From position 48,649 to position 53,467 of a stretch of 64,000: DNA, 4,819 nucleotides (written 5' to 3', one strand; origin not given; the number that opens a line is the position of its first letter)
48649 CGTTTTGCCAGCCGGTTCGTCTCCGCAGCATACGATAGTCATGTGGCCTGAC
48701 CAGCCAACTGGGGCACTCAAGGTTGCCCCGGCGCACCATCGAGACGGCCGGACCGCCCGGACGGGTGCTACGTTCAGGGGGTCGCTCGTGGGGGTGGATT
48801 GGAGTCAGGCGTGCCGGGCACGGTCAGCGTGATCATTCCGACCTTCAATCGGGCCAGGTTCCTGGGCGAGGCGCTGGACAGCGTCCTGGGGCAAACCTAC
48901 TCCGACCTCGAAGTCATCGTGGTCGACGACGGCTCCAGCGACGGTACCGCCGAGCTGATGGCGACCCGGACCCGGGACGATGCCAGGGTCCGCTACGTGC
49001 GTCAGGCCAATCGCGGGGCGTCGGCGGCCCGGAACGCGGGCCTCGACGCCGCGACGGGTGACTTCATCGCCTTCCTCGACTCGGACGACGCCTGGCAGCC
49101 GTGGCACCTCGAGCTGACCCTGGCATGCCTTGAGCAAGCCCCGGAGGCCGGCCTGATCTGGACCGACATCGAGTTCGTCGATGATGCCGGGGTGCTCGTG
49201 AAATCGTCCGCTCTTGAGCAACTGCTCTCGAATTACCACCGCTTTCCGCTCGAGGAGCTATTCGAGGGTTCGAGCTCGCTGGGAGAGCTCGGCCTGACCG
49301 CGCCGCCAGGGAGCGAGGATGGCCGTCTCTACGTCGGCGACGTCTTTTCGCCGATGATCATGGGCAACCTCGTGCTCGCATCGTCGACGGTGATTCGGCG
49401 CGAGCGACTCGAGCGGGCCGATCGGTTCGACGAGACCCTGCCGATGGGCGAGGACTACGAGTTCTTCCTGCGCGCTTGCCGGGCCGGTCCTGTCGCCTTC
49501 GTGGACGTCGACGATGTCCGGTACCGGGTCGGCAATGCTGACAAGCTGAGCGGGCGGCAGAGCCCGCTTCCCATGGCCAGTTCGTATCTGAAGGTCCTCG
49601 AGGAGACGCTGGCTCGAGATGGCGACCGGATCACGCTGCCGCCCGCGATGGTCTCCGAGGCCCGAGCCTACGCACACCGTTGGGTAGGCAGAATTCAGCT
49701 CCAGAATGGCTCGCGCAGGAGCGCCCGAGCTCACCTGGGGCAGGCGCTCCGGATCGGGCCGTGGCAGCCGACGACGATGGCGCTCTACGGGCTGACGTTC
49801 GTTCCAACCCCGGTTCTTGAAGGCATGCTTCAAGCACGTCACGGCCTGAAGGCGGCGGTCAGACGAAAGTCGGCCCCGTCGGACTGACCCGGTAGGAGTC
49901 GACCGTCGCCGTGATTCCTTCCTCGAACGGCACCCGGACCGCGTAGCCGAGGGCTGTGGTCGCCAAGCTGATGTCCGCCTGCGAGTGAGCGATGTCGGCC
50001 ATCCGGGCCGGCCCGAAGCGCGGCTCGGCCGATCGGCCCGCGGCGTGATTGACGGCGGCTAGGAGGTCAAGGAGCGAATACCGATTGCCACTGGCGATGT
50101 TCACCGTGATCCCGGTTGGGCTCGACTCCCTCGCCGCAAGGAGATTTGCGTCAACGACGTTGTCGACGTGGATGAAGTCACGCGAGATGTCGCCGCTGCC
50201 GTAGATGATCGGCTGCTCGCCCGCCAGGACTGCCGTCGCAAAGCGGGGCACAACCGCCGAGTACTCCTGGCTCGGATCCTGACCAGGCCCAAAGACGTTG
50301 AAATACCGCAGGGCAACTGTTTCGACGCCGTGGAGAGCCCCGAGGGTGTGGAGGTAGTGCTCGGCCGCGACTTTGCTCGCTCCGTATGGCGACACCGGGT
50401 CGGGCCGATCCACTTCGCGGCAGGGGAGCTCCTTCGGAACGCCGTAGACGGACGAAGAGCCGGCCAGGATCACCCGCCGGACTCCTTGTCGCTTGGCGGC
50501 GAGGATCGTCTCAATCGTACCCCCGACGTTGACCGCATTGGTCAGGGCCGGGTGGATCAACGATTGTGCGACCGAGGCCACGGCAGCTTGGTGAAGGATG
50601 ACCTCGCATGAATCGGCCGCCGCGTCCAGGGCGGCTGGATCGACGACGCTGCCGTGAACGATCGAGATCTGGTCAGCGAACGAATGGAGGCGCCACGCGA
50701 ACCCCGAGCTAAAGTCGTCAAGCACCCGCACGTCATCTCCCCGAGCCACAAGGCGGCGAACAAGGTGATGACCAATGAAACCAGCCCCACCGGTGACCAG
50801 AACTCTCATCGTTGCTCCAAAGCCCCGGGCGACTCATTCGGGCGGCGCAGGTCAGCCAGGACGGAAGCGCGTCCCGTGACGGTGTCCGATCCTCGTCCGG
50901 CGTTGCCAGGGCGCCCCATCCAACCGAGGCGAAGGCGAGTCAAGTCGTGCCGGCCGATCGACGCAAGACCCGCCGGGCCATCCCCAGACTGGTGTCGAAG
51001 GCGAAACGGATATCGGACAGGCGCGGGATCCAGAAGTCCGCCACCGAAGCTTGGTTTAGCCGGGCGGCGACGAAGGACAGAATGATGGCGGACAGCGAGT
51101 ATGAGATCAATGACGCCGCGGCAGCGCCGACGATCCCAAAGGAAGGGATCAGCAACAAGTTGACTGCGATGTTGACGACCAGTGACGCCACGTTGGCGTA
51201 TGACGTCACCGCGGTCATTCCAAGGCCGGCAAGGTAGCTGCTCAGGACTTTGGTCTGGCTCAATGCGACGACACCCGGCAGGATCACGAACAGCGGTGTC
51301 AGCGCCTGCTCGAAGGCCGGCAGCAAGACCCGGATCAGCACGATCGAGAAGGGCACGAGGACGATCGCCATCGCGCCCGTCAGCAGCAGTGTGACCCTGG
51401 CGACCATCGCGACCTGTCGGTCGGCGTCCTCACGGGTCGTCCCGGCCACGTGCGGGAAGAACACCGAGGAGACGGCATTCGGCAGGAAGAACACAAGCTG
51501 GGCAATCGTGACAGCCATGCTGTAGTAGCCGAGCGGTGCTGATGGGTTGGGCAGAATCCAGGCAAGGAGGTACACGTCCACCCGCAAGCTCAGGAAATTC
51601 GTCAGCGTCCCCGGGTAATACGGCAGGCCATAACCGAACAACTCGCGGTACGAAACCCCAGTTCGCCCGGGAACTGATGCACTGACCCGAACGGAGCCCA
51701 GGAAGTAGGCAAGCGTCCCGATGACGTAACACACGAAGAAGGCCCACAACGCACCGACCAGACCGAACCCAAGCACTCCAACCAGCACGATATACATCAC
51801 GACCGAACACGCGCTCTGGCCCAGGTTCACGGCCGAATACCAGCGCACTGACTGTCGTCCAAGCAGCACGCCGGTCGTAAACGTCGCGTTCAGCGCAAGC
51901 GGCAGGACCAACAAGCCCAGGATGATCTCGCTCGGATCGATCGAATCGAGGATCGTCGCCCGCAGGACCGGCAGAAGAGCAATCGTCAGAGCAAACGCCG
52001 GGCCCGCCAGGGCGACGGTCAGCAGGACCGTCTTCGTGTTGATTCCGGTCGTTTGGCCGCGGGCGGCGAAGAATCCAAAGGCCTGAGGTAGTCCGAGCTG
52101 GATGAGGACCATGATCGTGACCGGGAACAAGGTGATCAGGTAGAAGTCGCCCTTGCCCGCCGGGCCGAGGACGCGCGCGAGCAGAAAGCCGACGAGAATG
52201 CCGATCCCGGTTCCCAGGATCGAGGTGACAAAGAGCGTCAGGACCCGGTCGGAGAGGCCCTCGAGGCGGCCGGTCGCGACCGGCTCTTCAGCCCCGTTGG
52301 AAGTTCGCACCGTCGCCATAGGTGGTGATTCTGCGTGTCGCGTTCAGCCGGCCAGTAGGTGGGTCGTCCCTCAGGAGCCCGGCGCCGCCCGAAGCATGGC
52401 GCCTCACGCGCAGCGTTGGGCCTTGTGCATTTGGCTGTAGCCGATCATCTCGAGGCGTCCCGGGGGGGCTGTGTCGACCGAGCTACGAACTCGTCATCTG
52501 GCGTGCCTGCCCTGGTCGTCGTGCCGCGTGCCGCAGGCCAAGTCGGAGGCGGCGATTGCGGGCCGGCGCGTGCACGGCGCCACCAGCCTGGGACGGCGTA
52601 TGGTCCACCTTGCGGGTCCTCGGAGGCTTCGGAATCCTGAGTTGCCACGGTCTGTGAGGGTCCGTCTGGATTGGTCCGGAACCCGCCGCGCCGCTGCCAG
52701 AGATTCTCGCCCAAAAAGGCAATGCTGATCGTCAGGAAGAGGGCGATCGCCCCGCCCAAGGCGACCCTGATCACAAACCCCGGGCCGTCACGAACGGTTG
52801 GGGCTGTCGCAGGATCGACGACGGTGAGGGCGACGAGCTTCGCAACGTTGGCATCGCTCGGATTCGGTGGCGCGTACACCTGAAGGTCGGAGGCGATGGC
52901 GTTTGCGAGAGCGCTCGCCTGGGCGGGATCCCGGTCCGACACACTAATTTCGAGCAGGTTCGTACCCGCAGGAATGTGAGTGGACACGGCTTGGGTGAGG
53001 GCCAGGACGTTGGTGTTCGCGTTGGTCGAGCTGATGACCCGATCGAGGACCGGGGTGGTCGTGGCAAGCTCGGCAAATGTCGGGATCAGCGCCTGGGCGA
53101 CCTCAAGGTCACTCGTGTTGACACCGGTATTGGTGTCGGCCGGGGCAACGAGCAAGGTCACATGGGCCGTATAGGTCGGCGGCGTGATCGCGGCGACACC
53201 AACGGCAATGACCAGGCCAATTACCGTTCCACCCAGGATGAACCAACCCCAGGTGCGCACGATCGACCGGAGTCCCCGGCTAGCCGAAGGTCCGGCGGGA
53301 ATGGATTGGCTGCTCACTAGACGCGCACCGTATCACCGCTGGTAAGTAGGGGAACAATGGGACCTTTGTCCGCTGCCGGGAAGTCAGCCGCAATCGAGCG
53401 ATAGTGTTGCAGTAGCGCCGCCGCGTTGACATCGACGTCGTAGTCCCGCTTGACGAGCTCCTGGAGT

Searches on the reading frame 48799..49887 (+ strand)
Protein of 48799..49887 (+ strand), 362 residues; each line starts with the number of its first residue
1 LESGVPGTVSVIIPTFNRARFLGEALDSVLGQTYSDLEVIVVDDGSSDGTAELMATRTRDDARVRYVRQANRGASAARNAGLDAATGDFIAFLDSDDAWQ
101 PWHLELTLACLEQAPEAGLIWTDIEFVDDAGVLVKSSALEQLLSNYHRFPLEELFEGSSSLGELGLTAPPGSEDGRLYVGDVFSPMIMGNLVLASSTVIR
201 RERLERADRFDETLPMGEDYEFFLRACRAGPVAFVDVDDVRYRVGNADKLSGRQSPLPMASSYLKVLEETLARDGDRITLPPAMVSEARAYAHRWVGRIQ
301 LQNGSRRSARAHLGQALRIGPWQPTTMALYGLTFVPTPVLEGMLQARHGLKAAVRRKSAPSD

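Call 8: search_protein_families(library=pfam, max_evalue=0.01, proteins=[window:48799-49887:+])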
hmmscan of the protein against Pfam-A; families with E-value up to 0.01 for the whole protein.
window:48799-49887:+ (362 aa): 4 families
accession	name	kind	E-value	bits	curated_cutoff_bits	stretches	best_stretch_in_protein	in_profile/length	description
PF00535.33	Glycos_transf_2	-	2.3e-35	122.4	23.3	1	10-117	1-109/168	Glycosyl transferase family 2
PF13641.12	Glyco_tranf_2_3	-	6.4e-21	75.9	27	1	6-123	1-122/230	Glycosyltransferase like family 2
PF10111.15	Glyco_tranf_2_2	-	2.6e-15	57.1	27.3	1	11-231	2-204/276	Glycosyltransferase like family 2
PF13704.12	Glyco_tranf_2_4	-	0.0014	19.6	27.5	1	20-96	5-81/98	Glycosyl transferase family 2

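Call 10: search_protein_families(library=ncbifam, max_evalue=0.01, proteins=[window:48799-49887:+])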
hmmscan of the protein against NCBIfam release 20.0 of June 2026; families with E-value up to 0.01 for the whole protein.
window:48799-49887:+ (362 aa): 31 families (the best 25 are shown)
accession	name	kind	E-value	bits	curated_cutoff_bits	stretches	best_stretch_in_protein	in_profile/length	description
NF047683.1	TeichurnBiosyTuaG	equivalog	1.7e-30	106.5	400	1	8-135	7-134/252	teichuronic acid biosynthesis protein TuaG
NF007482.0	PRK10073.1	equivalog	2.8e-26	92.3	423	1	8-102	7-101/334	glycosyltransferase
TIGR03965.1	mycofact_glyco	equivalog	4.6e-26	91.7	280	2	7-112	74-180/467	mycofactocin biosynthesis glycosyltransferase MftF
NF041875.1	EPS_EpsD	equivalog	3.5e-25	89.1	370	1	9-113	1-106/325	exopolysaccharide biosynthesis glycosyltransferase EpsD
NF050050.1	ProtGlycPglI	equivalog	9.7e-24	84.3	500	1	8-99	3-96/306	GalNAc(5)-diNAcBac-PP-undecaprenol beta-1,3-glucosyltransferase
TIGR04017.1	WcaA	equivalog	9.1e-19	68.1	495.75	1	9-122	7-121/279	colanic acid biosynthesis glycosyltransferase WcaA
NF007453.0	PRK10018.1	equivalog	3.5e-18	66.2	382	1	9-122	8-122/280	colanic acid biosynthesis glycosyltransferase WcaA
TIGR03937.1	PgaC_IcaA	equivalog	1.4e-17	63.7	422.3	1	8-118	46-157/407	poly-beta-1,6-N-acetyl-D-glucosamine synthase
NF053739.1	GlytfEpsEBac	equivalog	7.9e-17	61.1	450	1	9-132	3-128/265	glycosyltransferase EpsE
TIGR04283.1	glyco_like_mftF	equivalog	2.6e-16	59.9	182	1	9-126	1-111/221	TIGR04283 family arsenosugar biosynthesis glycosyltransferase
NF041394.1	GtaseAglG_Halo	equivalog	1.8e-15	57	440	1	8-101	2-97/304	glucosyl-dolichyl phosphate glucuronosyltransferase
NF038302.1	EPS_HpsE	equivalog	2.2e-15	56.4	300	1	9-120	3-120/307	hormogonium polysaccharide biosynthesis glycosyltransferase HpsE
NF038299.1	EPS_HpsN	equivalog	3e-14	52.7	425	1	8-120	2-115/317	hormogonium polysaccharide biosynthesis glycosyltransferase HpsN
NF047588.1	GlcsyltransPgfSStrep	equivalog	1e-10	41.4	500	1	9-101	3-100/308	glycosyltransferase PgfS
NF045692.1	OglycostaseCruG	equivalog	5.6e-10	38.7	600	1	7-68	41-102/386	2'-O-glycosyltransferase CruG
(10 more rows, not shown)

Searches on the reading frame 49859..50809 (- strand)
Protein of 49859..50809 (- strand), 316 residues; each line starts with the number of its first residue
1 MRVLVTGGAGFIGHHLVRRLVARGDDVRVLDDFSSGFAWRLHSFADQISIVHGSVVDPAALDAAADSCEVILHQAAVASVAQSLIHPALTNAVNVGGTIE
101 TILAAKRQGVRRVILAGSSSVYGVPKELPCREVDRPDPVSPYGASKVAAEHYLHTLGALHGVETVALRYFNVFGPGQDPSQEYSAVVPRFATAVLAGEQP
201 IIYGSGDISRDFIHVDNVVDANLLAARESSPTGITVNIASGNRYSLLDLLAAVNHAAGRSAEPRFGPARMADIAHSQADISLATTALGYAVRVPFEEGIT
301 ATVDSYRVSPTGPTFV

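Call 8: search_protein_families(library=pfam, max_evalue=0.01, proteins=[window:49859-50809:-])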
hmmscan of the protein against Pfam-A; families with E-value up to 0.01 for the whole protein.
window:49859-50809:- (316 aa): 9 families
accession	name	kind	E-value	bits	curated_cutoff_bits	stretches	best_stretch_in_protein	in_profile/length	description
PF01370.27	Epimerase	-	6.1e-57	193.2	20.9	1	3-239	1-240/240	NAD dependent epimerase/dehydratase family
PF16363.11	GDP_Man_Dehyd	-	4.2e-46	158.4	27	1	4-301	1-331/332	GDP-mannose 4,6 dehydratase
PF01073.25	3Beta_HSD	-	9.5e-28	97.4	22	1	4-230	1-233/280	3-beta hydroxysteroid dehydrogenase/isomerase family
PF02719.21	Polysacc_synt_2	-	1.9e-13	50.7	20.2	1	3-260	1-250/293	Polysaccharide biosynthesis protein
PF13460.12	NAD_binding_10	-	4.2e-11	43.5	27.2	1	7-155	1-133/184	NAD(P)H-binding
PF04321.23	RmlD_sub_bind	-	5e-11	42.6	27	1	1-173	1-152/287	RmlD substrate binding domain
PF07993.18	NAD_binding_4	-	6.8e-11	42.2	20.1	1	5-221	1-257/258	Male sterility protein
PF00106.31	adh_short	-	2.1e-05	24.5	26.6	1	3-69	3-72/195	short chain dehydrogenase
PF05368.20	NmrA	-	0.00025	21.2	27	1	2-117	4-106/298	NmrA-like family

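Call 10: search_protein_families(library=ncbifam, max_evalue=0.01, proteins=[window:49859-50809:-])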
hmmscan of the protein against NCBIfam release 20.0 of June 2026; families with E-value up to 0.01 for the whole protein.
window:49859-50809:- (316 aa): 42 families (the best 25 are shown)
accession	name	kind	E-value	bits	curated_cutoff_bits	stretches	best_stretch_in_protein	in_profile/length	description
TIGR01179.1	galE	equivalog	5.8e-48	163.4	262.3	1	2-293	1-311/332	UDP-glucose 4-epimerase GalE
NF011728.1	PRK15181.1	equivalog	2.8e-47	161.4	760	1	2-306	17-337/348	Vi polysaccharide biosynthesis UDP-N-acetylglucosaminuronic acid C-4 epimerase TviC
TIGR04180.1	EDH_00030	hypoth_equivalog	3.1e-42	144.7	475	1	3-262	1-261/297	NAD-dependent 4,6-dehydratase LegB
TIGR01181.1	dTDP_gluc_dehyt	equivalog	2.2e-34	119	365.1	1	2-307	1-312/321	dTDP-glucose 4,6-dehydratase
TIGR02197.1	heptose_epim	equivalog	2.4e-34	119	274.6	1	3-306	1-313/316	ADP-glyceromanno-heptose 6-epimerase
NF007956.0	PRK10675.1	subfamily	1.3e-30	106.7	394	1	1-302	1-325/338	UDP-glucose 4-epimerase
NF042422.1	oxyalk_red_OleD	equivalog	7.6e-23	81.4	580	1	1-258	1-251/329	2-alkyl-3-oxoalkanoate reductase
TIGR03466.1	HpnA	hypoth_equivalog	9.5e-22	77.3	367.65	1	1-261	1-250/327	hopanoid-associated sugar epimerase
NF042423.1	oxyalk_red_Shew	equivalog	2e-18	66.6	580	1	2-229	10-224/331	2-alkyl-3-oxoalkanoate reductase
NF008360.0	PRK11150.1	equivalog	2.4e-17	63.1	452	1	3-252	2-249/310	ADP-glyceromanno-heptose 6-epimerase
NF007490.0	PRK10084.1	subfamily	1.2e-16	60.7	649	2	136-253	161-273/361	dTDP-glucose 4,6-dehydratase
NF058621.1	DiazavRedAvaA7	equivalog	1.8e-16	60.7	400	1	1-270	1-260/304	3-diazoavenalumate denitrifying reductase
NF007582.0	PRK10217.1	equivalog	5.9e-16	58.5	698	1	2-254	3-267/355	dTDP-glucose 4,6-dehydratase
NF043036.1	ErythonDh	equivalog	1.6e-15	57.1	325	1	1-213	1-220/321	D-erythronate dehydrogenase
NF047922.1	GDPFucSynFcl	equivalog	2e-15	57.1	500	1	2-306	4-301/308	GDP-L-fucose synthase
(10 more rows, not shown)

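Call 64: find_encoding_contigs(protein=window:49859-50809:-, flank=10000, max_places=6)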
Protein window:49859-50809:- (316 aa): no gene with exactly this product is on record in the collection.

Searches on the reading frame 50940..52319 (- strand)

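Call 34: search_protein_families(library=pfam, max_evalue=0.001, proteins=[window:50940-52319:-])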
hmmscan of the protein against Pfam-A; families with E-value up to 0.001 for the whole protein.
window:50940-52319:- (459 aa): 2 families
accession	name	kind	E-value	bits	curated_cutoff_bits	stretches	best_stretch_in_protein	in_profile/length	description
PF01943.22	Polysacc_synt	-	3e-12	47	28.2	1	26-290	5-269/274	Polysaccharide biosynthesis protein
PF01554.23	MatE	-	0.00022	21.4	24.9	1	247-388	15-160/161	MatE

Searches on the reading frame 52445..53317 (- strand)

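Call 34: search_protein_families(library=pfam, max_evalue=0.001, proteins=[window:52445-53317:-])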
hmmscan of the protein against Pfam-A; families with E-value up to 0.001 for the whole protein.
window:52445-53317:- (290 aa): 1 family
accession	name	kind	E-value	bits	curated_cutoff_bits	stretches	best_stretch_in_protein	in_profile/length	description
PF02706.20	Wzz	-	1.1e-07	32.5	25.5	1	19-97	11-90/91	Chain length determinant protein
